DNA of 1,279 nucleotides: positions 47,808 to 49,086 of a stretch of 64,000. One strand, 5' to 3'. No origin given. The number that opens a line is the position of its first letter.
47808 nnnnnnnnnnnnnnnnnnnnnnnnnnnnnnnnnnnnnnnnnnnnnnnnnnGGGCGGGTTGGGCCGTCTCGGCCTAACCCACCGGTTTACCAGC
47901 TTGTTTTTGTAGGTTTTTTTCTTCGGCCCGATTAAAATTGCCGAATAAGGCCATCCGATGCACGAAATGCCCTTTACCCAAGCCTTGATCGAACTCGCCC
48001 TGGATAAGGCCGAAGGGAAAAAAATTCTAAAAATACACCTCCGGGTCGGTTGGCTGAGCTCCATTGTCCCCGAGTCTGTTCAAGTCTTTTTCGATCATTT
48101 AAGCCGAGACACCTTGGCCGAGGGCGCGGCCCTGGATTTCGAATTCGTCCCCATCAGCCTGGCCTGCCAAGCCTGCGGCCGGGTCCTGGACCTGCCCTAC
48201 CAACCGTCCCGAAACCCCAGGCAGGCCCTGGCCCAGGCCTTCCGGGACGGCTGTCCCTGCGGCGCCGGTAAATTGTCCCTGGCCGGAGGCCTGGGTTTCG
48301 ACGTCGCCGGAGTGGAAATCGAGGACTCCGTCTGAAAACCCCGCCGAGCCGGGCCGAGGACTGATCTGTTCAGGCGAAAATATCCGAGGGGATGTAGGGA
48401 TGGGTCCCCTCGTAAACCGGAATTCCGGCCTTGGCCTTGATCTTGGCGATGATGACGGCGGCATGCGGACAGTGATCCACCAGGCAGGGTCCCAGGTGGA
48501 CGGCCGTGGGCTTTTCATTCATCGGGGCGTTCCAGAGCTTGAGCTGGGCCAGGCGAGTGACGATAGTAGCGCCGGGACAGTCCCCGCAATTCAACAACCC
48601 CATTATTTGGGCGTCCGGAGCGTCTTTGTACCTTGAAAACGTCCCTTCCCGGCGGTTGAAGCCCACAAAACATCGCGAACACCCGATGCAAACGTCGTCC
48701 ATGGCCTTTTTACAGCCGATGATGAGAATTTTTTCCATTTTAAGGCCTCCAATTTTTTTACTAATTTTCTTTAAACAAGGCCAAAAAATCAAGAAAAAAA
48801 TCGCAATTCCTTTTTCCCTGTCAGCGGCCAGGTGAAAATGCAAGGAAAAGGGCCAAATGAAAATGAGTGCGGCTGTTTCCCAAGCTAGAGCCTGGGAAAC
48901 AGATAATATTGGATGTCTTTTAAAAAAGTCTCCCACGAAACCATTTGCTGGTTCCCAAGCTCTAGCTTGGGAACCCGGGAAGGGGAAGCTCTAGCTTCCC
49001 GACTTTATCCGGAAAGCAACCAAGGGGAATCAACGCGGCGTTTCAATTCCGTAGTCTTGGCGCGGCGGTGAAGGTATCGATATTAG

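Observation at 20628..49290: About 256 bp inverted repeats (extendable with indels to about 350-430 bp) bracket the 27.9 kb catabolic block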

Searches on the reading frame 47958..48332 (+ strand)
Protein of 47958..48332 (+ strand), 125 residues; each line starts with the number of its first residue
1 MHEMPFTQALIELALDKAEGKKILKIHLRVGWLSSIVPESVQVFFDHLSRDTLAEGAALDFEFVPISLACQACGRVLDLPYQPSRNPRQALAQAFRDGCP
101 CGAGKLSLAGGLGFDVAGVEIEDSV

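Call 13: search_protein_families(library=pfam, proteins=[window:47958-48332:+])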
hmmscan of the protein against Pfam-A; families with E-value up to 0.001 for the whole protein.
window:47958-48332:+ (125 aa): 1 family
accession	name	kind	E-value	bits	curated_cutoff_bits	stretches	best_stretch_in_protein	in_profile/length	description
PF01155.25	HypA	-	4e-20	72.4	28.9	1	1-120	1-111/112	Hydrogenase/urease nickel incorporation, metallochaperone, hypA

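Call 46: search_protein_families(library=ncbifam, proteins=[window:47958-48332:+], max_evalue=1e-10)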
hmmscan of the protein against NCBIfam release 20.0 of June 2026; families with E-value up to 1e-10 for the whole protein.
window:47958-48332:+ (125 aa): 2 families
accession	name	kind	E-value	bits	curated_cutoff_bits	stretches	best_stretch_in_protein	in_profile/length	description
TIGR00100.1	hypA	equivalog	1.7e-17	63.5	88.1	1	1-122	1-114/116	hydrogenase maturation nickel metallochaperone HypA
NF001976.0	PRK00762.1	equivalog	4e-12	46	146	1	1-123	1-120/124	hydrogenase maturation nickel metallochaperone HypA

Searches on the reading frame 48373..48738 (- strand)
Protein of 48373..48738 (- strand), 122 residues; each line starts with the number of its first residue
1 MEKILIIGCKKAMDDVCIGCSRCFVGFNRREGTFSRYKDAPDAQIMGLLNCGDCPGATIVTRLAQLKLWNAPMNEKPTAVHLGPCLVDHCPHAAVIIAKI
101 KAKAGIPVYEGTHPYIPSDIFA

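Call 42: find_homologous_proteins(query=window:48373-48738:-, max_evalue=1e-20)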
Query seq(122 aa) (122 aa): 517 proteins with E <= 1e-20 among 531 candidates; the best 120 are listed.
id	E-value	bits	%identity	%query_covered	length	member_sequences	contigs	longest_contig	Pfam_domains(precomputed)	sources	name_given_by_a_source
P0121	4.7e-80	284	100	100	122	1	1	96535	PF08821.17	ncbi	ncbi:MAG: CGGC domain-containing protein [Pseudomonadota bacterium]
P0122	8.8e-67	241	81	100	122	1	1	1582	PF08821.17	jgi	jgi:predicted metal-binding protein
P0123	4.1e-66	239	82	100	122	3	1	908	PF08821.17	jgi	jgi:predicted metal-binding protein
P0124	5.3e-66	238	84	100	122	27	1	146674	PF08821.17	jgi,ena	jgi:predicted metal-binding protein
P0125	2.4e-65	236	80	100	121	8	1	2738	PF08821.17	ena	-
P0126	7.2e-65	235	82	100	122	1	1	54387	PF08821.17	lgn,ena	-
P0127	1.4e-64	234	78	99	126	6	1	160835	PF08821.17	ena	-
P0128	7.2e-64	232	81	100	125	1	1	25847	PF08821.17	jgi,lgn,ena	-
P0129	1.1e-63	231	76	100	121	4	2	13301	PF08821.17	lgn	-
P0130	2.5e-63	230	77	100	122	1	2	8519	PF08821.17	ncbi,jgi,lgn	jgi:predicted metal-binding protein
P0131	3.1e-63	229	79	100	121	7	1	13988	PF08821.17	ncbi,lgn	-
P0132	3.2e-63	229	78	100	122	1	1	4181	PF08821.17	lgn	-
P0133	4.2e-63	229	80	100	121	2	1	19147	PF08821.17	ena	-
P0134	5.8e-63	229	76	100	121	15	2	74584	PF08821.17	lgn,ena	-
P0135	7.8e-63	228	78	100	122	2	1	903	PF08821.17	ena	-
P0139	2.0e-62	227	78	100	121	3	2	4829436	PF08821.17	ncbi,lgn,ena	-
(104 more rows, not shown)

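Call 43: find_encoding_contigs(protein=P0124, flank=10000, max_places=2)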
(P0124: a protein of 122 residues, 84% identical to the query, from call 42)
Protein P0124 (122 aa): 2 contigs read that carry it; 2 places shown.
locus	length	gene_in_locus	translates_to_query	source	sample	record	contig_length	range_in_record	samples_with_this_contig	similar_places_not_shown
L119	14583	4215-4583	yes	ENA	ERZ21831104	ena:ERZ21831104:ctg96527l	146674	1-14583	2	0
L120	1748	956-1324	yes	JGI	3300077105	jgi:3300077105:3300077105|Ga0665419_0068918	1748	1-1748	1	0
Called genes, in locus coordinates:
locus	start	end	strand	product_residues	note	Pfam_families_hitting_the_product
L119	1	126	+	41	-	?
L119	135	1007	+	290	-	PF01656:CbiA, PF10609:ParA (faint), PF13614:AAA_31 (faint), PF12838:Fer4_7 (faint), PF13187:Fer4_9 (faint), PF00037:Fer4 (weak), PF13237:Fer4_10, PF14697:Fer4_21 (weak), +1 more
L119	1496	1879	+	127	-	-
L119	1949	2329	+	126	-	PF02579:Nitro_FeMo-Co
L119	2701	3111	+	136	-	PF01592:NifU_N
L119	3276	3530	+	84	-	PF09723:Zn_ribbon_8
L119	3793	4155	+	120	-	PF00072:Response_reg (weak)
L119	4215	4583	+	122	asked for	PF08821:CGGC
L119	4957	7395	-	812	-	PF00037:Fer4 (faint), PF12838:Fer4_7 (weak), PF02662:FlpD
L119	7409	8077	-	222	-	PF13510:Fer2_4, PF00111:Fer2, PF13183:Fer4_8 (faint), PF13484:Fer4_16 (faint), PF14697:Fer4_21, PF12838:Fer4_7, PF13187:Fer4_9 (weak), PF00037:Fer4 (weak), +1 more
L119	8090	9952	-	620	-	PF01257:2Fe-2S_thioredx, PF01512:Complex1_51K, PF10589:NADH_4Fe-4S, PF12797:Fer4_2 (faint), PF12837:Fer4_6 (faint), PF00037:Fer4 (weak), PF12838:Fer4_7 (weak), PF13237:Fer4_10 (weak)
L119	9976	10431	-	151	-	PF01257:2Fe-2S_thioredx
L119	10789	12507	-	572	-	PF00989:PAS, PF13188:PAS_8 (weak), PF13426:PAS_9, PF00158:Sigma54_activat, PF14532:Sigma54_activ_2, PF07728:AAA_5, PF25601:AAA_lid_14, PF02954:HTH_8, +1 more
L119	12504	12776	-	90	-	-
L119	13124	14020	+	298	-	PF17284:Spermine_synt_N, PF01564:Spermine_synth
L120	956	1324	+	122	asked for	PF08821:CGGC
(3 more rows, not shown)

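Call 44: find_encoding_contigs(protein=P0126, flank=10000, max_places=2)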
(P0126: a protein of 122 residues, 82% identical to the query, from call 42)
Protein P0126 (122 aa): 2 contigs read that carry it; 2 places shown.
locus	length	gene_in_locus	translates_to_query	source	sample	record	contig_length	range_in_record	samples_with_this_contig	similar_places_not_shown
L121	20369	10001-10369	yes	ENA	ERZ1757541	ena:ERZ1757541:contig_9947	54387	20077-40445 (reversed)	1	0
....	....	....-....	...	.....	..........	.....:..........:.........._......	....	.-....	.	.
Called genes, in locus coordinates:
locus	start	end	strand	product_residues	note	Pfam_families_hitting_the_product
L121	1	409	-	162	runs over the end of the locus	PF18845:baeRF_family3, PF18848:baeRF_family6 (weak), PF18849:baeRF_family7, PF18851:baeRF_family8 (weak), PF18855:baeRF_family11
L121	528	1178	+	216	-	-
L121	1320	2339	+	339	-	PF01087:GalP_UDP_transf, PF16285:DUF4931_N (weak)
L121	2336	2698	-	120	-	PF04343:DUF488, PF22751:DUF488-N3a, PF22752:DUF488-N3i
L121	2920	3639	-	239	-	PF01969:Ni_insertion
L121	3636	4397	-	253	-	PF00731:AIRC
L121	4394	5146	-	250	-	PF02540:NAD_synthase (faint)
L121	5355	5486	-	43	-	-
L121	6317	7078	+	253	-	PF02001:DUF134, PF02579:Nitro_FeMo-Co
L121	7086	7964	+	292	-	PF01656:CbiA, PF10609:ParA (faint), PF13614:AAA_31 (faint), PF00037:Fer4 (weak), PF13237:Fer4_10, PF14697:Fer4_21 (weak), PF12838:Fer4_7 (weak), PF13187:Fer4_9 (weak), +2 more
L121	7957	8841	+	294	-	PF01656:CbiA, PF10609:ParA (faint), PF12838:Fer4_7 (faint), PF13237:Fer4_10 (faint), PF00037:Fer4 (weak), PF12797:Fer4_2 (faint), PF14697:Fer4_21, PF13187:Fer4_9 (weak), +1 more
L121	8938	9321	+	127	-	PF02579:Nitro_FeMo-Co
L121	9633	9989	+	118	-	-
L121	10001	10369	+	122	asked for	PF08821:CGGC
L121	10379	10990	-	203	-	PF02663:FmdE, PF01258:zf-dskA_traR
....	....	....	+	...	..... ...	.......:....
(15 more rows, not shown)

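Call 45: find_encoding_contigs(protein=P0139, flank=10000, max_places=2)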
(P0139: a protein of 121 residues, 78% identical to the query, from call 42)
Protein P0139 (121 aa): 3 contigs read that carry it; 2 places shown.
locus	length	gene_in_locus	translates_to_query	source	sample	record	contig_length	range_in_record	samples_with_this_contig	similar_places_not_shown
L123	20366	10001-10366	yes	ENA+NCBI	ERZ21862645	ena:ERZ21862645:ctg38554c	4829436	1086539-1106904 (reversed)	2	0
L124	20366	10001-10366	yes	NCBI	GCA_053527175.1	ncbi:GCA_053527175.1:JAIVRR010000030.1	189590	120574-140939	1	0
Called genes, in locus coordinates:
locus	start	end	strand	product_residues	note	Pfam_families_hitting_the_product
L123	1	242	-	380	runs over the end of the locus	PF03977:OAD_beta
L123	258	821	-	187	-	PF13211:DUF4019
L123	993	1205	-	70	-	PF00364:Biotin_lipoyl, PF25917:BSH_RND, PF25973:BSH_CzcB (faint), PF25984:BSH_YknX (faint), PF25997:BSH_YhbJ (weak)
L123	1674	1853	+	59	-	PF28215:Symport_access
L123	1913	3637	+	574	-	PF00474:SSF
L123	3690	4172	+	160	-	PF00571:CBS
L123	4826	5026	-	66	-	PF06945:DUF1289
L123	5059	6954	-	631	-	PF02550:AcetylCoA_hydro, PF13336:AcetylCoA_hyd_C, PF00583:Acetyltransf_1, PF13508:Acetyltransf_7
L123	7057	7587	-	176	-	-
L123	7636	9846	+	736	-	PF00324:AA_permease, PF03522:SLC12 (weak)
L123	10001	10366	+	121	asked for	PF08821:CGGC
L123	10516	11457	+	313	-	PF00698:Acyl_transf_1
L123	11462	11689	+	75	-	PF25160:LdpA_Fe-S-bd (weak), PF12797:Fer4_2 (weak), PF00037:Fer4 (weak), PF12837:Fer4_6 (faint), PF13237:Fer4_10 (weak), PF14697:Fer4_21 (weak), PF12838:Fer4_7, PF13187:Fer4_9 (weak), +1 more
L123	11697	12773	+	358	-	PF01855:POR_N, PF02780:Transketolase_C (faint), PF17147:PFOR_II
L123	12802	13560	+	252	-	PF02775:TPP_enzyme_C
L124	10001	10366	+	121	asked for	PF08821:CGGC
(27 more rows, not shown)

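Call 87: find_encoding_contigs(protein=P0128, flank=8000, max_places=1)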
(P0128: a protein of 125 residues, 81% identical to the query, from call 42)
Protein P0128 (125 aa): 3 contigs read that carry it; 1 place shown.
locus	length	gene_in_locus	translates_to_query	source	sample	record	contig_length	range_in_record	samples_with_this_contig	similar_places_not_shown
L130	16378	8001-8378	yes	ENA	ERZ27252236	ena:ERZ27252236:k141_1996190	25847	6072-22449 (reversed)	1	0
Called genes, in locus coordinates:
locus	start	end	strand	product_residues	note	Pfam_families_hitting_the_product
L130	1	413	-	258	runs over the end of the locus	PF11306:DUF3108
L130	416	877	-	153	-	PF00027:cNMP_binding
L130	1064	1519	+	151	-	-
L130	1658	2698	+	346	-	PF07228:SpoIIE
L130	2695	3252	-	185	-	-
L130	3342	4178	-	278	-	PF14358:DUF4405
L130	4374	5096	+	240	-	PF02001:DUF134, PF02579:Nitro_FeMo-Co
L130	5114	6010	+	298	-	PF01656:CbiA, PF10609:ParA (weak), PF12838:Fer4_7 (faint), PF00037:Fer4 (weak), PF13187:Fer4_9 (weak), PF13237:Fer4_10 (weak), PF14697:Fer4_21, PF25160:LdpA_Fe-S-bd (weak), +3 more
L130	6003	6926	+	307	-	PF10609:ParA (faint), PF01656:CbiA, PF13237:Fer4_10 (weak), PF00037:Fer4 (weak), PF12838:Fer4_7 (weak), PF13187:Fer4_9 (weak), PF14697:Fer4_21, PF00037:Fer4 (weak), +3 more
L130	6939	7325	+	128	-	PF02579:Nitro_FeMo-Co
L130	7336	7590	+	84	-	PF09723:Zn_ribbon_8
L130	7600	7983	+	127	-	-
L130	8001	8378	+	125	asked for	PF08821:CGGC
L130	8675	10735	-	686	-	PF07728:AAA_5 (faint), PF01078:Mg_chelatase, PF17863:AAA_lid_2, PF26791:AAPxQ, PF00092:VWA (weak), PF13519:VWA_2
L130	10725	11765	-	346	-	PF07728:AAA_5 (weak), PF00493:MCM (weak), PF01078:Mg_chelatase, PF17863:AAA_lid_2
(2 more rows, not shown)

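Call 88: find_encoding_contigs(protein=P0127, flank=8000, max_places=1)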
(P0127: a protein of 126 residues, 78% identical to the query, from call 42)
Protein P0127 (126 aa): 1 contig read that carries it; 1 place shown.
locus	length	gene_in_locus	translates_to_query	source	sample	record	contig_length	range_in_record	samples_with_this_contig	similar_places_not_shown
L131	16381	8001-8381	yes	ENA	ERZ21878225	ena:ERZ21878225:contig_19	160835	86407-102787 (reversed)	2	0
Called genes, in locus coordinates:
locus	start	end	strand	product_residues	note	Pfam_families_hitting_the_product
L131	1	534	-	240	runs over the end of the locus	PF25159:DUF7826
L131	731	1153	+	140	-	-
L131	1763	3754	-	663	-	PF02743:dCache_1, PF22673:MCP-like_PDC_1, PF17201:Cache_3-Cache_2, PF00672:HAMP, PF07228:SpoIIE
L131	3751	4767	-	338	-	PF09084:NMT1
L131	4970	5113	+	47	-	-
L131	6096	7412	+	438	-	PF11638:DnaA_N (weak), PF00308:Bac_DnaA, PF08299:Bac_DnaA_C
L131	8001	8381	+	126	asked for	PF08821:CGGC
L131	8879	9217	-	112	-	PF01871:AMMECR1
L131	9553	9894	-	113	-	PF00293:NUDIX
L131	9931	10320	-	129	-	-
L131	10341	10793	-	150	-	PF03473:MOSC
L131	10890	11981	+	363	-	PF01171:ATP_bind_3, PF09179:TilS (weak)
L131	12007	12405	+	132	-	PF11734:TilS_C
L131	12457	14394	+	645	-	PF06480:FtsH_ext, PF06068:TIP49 (faint), PF00004:AAA, PF07728:AAA_5 (weak), PF17862:AAA_lid_3, PF01434:Peptidase_M41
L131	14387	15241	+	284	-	PF00809:Pterin_bind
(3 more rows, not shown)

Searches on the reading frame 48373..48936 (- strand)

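Call 13: search_protein_families(library=pfam, proteins=[window:48373-48936:-])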
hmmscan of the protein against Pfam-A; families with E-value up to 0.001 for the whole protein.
window:48373-48936:- (188 aa): 1 family
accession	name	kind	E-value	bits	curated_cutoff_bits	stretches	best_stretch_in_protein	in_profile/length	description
PF08821.16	CGGC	-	1.1e-25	90.3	27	1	69-179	1-106/106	CGGC domain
